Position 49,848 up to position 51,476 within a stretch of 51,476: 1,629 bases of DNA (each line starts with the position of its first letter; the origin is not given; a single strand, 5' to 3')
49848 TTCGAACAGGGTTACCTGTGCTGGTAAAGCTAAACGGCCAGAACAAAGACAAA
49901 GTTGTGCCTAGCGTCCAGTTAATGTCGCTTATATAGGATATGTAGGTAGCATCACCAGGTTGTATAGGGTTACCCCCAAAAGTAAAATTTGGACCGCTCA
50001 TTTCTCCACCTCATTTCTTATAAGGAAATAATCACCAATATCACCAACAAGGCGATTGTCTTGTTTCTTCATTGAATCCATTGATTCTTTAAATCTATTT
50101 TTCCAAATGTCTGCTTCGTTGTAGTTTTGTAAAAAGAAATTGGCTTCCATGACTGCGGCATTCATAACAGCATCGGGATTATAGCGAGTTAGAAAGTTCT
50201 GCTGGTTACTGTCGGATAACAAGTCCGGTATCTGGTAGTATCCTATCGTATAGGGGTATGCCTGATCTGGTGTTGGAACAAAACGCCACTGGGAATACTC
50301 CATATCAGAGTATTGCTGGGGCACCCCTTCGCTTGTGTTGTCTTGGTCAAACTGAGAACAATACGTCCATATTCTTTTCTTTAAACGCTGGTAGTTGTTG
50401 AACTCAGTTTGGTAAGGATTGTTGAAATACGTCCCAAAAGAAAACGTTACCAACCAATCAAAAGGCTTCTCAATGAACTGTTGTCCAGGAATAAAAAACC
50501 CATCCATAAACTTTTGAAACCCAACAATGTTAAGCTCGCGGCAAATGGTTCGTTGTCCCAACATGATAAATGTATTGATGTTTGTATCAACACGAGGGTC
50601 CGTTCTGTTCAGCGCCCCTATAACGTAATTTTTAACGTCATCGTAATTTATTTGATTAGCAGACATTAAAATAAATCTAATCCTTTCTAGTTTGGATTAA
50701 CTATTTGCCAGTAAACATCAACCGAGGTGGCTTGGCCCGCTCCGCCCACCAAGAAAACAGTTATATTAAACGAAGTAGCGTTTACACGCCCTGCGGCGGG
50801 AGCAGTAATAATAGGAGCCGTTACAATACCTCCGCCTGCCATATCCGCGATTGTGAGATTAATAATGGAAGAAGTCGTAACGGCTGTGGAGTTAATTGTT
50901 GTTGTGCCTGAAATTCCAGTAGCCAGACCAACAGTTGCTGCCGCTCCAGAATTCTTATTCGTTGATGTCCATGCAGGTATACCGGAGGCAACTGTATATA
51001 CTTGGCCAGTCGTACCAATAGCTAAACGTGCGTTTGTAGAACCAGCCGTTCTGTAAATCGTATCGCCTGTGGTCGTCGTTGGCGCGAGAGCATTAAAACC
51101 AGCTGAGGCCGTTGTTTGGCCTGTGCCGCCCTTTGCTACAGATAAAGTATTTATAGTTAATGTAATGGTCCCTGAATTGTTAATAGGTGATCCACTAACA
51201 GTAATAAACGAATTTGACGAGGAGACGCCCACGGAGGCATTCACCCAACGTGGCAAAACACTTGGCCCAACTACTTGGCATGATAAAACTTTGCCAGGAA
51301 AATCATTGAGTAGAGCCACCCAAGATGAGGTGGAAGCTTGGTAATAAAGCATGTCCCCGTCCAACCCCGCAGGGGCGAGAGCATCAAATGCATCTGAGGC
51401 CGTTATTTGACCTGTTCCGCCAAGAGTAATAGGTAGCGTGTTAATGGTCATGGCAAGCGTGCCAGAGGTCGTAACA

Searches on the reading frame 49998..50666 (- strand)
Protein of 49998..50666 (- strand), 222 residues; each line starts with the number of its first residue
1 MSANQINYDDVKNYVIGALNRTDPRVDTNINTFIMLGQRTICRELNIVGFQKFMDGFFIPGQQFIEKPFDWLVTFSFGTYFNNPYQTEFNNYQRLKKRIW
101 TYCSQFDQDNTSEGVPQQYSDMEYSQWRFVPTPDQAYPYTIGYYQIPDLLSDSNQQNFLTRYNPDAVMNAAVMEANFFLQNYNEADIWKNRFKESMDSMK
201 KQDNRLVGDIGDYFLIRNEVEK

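Call 9: search_protein_families(library=phrogs, proteins=[window:49998-50666:-], max_evalue=0.001)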
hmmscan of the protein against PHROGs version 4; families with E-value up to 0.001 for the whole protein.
window:49998-50666:- (222 aa): 2 families
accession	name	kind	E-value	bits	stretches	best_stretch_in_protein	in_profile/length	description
phrog_2941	-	head and packaging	1.5e-18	68.2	1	7-205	5-193/208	virion structural protein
phrog_10775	-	tail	7.8e-11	43.1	1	80-203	100-221/237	tail protein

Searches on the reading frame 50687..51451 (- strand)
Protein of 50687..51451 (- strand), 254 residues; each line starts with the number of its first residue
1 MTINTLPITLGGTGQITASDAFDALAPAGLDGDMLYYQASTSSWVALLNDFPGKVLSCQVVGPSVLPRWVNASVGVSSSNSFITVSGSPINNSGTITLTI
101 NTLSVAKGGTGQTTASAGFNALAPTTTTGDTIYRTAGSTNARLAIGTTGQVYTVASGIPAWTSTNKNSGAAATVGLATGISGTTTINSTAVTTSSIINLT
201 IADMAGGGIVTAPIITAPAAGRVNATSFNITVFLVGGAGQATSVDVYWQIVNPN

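Call 9: search_protein_families(library=phrogs, proteins=[window:50687-51451:-], max_evalue=0.001)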
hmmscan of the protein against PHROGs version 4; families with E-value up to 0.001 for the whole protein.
window:50687-51451:- (254 aa): 0 families

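Call 25: search_protein_families(library=pfam, proteins=[window:50687-51451:-], max_evalue=0.01)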
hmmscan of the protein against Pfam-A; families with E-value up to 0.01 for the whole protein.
window:50687-51451:- (254 aa): 1 family
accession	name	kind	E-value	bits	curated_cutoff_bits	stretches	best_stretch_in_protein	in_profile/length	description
PF24146.1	K1-lyase_C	-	0.00069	20.5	27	1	172-250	2-69/70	K1 capsule-specific polysaccharide lyase, C-terminal domain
